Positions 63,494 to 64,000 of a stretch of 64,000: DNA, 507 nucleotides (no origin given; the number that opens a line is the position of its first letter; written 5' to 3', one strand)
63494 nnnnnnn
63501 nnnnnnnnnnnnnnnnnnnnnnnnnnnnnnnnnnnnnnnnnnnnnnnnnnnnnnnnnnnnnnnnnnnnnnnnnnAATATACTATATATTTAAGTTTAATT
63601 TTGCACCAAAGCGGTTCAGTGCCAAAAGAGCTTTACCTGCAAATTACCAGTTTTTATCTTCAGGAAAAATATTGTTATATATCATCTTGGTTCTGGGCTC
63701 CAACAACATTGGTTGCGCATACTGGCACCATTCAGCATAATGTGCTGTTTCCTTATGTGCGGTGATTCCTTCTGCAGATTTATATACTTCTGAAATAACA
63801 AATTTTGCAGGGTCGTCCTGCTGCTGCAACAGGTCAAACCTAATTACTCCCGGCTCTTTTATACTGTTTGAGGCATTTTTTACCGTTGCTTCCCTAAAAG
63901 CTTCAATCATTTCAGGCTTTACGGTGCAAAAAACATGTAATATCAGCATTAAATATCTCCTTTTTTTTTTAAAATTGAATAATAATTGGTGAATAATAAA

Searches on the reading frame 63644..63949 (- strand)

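Call 18: search_protein_families(library=pfam, proteins=[window:63644-63949:-], max_evalue=0.001)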
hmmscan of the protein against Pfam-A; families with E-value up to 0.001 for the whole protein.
window:63644-63949:- (101 aa): 1 family
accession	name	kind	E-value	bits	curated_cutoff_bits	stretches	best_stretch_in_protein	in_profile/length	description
PF03992.22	ABM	-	4.4e-17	62.4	23.1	1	1-75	1-76/78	Antibiotic biosynthesis monooxygenase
